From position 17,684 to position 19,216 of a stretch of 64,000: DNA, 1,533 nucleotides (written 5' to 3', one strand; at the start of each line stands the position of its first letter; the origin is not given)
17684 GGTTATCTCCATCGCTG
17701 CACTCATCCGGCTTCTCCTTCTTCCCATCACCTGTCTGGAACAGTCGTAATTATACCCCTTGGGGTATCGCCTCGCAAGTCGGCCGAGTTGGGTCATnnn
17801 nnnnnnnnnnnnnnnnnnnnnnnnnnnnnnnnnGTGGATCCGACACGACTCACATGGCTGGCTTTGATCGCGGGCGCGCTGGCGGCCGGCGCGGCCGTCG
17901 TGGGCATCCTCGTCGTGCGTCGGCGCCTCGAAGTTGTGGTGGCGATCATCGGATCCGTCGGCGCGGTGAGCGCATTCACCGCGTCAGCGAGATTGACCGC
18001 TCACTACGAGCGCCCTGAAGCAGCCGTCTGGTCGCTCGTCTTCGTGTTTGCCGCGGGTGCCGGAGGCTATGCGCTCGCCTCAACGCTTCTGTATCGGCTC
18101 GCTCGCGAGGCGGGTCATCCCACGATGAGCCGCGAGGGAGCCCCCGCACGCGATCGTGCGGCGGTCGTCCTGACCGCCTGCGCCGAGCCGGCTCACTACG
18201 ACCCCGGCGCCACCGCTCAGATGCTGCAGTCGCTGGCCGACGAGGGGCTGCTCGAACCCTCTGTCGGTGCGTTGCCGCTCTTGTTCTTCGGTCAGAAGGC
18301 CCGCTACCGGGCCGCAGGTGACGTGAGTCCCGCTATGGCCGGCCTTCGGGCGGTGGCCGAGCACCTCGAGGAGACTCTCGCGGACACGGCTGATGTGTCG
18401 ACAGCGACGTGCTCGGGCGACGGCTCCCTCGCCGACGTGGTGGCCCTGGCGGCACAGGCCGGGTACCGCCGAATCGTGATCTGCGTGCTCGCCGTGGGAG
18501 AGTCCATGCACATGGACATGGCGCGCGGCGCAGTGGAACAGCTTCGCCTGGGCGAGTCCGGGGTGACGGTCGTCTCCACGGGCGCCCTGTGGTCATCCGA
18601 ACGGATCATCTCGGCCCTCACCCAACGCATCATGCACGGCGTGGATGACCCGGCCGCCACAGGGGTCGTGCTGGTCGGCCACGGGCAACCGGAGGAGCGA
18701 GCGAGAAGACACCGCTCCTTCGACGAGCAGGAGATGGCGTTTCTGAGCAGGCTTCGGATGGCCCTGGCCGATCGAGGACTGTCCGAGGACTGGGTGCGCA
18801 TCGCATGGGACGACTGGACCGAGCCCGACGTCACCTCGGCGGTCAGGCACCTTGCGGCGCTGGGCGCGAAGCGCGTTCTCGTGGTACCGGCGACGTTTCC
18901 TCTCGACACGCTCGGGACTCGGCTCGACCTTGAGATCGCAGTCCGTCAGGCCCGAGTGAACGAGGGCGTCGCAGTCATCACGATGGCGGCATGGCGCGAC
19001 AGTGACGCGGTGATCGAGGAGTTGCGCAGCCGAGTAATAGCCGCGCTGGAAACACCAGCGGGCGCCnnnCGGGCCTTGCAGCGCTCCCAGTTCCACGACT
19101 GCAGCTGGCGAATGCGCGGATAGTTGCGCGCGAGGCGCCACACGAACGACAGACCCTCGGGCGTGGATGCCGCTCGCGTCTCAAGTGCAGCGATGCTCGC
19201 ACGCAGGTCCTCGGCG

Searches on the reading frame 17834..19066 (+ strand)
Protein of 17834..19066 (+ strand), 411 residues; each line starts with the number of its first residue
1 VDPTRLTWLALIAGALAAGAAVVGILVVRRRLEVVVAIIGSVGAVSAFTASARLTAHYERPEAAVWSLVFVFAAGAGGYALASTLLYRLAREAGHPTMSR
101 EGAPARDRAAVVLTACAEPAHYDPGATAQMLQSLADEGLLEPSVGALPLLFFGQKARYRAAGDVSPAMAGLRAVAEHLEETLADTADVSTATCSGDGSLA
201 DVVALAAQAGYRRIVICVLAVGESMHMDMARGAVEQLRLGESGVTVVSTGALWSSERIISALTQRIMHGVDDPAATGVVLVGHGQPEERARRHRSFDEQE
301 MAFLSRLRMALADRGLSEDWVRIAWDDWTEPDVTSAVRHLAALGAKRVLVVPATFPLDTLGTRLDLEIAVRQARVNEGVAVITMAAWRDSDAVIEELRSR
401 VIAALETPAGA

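Call 49: search_protein_families(library=ncbifam, proteins=[window:17834-19066:+], max_evalue=0.00001)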
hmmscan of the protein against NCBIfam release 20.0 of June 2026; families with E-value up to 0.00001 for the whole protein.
window:17834-19066:+ (411 aa): 1 family
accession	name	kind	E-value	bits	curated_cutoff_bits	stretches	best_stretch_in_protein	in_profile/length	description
NF000689.1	PRK00035.2-1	equivalog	8.6e-07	28.2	408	1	157-394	43-300/311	ferrochelatase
